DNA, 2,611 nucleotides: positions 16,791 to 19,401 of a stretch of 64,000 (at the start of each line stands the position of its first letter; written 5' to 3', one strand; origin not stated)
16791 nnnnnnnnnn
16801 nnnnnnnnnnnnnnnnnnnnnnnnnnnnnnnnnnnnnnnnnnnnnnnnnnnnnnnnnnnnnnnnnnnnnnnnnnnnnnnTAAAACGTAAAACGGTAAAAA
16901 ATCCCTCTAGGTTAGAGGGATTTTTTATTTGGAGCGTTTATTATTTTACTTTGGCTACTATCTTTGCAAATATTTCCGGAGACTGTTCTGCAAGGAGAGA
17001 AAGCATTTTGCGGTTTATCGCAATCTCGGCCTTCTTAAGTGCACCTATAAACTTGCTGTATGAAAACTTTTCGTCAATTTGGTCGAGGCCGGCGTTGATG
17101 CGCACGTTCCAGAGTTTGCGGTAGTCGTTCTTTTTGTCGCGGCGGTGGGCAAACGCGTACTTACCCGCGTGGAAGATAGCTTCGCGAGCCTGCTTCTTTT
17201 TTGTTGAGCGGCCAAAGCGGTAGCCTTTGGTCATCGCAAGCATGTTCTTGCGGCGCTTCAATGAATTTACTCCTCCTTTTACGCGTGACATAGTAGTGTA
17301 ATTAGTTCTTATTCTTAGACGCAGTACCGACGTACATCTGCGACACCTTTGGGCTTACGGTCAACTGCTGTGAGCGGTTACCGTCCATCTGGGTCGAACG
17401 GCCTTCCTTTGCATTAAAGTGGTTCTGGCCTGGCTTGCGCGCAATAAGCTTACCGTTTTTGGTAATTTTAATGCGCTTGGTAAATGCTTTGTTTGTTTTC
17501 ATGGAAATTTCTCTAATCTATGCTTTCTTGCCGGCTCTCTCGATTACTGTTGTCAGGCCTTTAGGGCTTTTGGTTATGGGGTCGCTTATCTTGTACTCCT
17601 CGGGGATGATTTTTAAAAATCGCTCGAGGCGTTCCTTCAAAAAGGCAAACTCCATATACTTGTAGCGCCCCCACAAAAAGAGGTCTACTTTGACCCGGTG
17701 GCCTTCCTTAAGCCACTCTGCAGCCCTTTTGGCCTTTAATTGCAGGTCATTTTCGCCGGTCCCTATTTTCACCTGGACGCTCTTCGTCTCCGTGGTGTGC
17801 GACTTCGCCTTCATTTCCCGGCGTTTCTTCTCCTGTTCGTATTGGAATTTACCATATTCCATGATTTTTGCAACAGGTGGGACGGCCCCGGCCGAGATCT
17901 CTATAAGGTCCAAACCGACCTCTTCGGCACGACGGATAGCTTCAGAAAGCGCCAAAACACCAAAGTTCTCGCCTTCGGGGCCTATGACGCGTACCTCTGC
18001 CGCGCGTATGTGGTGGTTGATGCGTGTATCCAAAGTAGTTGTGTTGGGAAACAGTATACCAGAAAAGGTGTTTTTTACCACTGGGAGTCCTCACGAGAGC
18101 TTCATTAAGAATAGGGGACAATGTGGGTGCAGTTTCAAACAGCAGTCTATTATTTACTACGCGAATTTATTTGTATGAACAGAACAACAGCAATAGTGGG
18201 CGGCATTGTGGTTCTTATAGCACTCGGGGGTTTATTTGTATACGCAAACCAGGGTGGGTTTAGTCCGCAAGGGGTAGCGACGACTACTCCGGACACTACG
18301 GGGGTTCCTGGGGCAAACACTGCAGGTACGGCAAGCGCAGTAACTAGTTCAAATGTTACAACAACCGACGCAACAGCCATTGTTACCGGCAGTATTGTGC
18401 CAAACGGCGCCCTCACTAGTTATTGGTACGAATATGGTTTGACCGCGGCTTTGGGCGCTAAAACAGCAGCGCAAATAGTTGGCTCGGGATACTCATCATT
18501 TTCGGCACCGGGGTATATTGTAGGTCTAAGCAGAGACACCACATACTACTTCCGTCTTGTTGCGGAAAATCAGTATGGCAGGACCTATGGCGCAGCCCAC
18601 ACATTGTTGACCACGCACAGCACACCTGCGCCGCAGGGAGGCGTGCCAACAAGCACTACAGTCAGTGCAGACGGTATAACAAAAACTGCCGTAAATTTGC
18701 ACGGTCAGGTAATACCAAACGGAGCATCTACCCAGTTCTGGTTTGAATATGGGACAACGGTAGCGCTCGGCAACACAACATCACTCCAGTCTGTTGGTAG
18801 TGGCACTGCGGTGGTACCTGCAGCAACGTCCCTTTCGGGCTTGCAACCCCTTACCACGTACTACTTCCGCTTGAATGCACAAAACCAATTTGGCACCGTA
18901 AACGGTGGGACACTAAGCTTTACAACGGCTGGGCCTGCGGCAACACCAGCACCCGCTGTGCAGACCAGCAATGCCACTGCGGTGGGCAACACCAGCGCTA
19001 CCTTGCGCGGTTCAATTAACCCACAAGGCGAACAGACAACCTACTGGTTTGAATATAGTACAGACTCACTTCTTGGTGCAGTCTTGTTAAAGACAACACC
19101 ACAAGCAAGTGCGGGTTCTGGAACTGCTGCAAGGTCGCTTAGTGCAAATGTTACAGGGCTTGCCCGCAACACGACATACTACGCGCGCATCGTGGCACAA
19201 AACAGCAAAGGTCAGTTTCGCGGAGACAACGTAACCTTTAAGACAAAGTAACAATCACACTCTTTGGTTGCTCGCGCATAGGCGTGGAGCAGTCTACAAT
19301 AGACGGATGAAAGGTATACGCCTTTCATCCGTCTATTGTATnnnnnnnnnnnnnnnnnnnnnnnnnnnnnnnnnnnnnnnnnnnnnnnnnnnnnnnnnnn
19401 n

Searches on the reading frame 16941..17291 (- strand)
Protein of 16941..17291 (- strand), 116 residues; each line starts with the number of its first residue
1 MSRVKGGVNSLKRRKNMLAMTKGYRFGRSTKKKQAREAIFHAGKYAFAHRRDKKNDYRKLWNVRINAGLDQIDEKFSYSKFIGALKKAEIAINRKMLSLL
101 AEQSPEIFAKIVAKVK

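Call 6: search_protein_families(library=pfam, proteins=[window:16941-17291:-], max_evalue=0.01)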
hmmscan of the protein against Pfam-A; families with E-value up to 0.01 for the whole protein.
window:16941-17291:- (116 aa): 1 family
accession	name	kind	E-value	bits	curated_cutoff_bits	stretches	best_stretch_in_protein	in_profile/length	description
PF00453.23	Ribosomal_L20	-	1.4e-30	106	30.8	1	3-111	1-107/107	Ribosomal protein L20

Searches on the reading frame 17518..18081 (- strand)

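Call 6: search_protein_families(library=pfam, proteins=[window:17518-18081:-], max_evalue=0.01)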
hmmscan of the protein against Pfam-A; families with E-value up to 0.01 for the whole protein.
window:17518-18081:- (187 aa): 2 families
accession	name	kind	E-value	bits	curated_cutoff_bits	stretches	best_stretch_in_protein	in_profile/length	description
PF05198.21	IF3_N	-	1.1e-28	99.6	26.9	1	21-89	1-69/70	Translation initiation factor IF-3, N-terminal domain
PF00707.27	IF3_C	-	2e-10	40.9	34.8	1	98-176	2-79/86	Translation initiation factor IF-3, C-terminal domain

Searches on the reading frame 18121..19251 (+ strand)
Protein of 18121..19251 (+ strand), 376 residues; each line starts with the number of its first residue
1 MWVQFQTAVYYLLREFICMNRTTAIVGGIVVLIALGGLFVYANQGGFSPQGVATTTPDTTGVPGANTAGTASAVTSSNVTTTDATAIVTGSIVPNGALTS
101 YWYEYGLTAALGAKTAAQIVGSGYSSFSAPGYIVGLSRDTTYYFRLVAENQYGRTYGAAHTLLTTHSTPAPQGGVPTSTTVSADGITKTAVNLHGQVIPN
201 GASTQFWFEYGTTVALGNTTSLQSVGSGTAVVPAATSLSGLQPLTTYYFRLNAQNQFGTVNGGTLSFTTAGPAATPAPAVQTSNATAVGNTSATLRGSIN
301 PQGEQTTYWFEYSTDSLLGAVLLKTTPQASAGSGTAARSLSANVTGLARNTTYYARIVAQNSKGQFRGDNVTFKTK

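Call 6: search_protein_families(library=pfam, proteins=[window:18121-19251:+], max_evalue=0.01)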
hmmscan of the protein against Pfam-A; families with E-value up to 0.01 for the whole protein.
window:18121-19251:+ (376 aa): 6 families
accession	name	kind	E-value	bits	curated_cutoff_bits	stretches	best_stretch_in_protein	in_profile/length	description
PF16656.11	Pur_ac_phosph_N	-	5.6e-08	33.7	30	1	291-375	11-93/93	Purple acid Phosphatase, N-terminal domain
PF00041.27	fn3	-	3e-07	31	25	0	280-365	3-74/84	Fibronectin type III domain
PF16655.11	PhoD_N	-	8.2e-05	23.5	30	0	304-363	26-82/90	PhoD-like phosphatase, N-terminal domain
PF24489.1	Ig_J_second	-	0.0003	21.2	27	0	205-259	31-83/105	Tip attachment protein J second Ig-like domain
PF25059.1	FN3_DSCAM-DSCAML_C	-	0.0038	18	39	0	234-270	45-80/89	DSCAM/DSCAML C-terminal Fn3-like domain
PF10179.15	NDNF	-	0.0065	17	27.3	0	237-256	92-111/127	Neuron-derived neurotrophic factor, first Fn(III) domain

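Call 64: search_protein_families(library=ncbifam, proteins=[window:18121-19251:+], max_evalue=0.001)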
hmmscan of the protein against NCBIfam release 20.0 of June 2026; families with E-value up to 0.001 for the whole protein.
window:18121-19251:+ (376 aa): 0 families
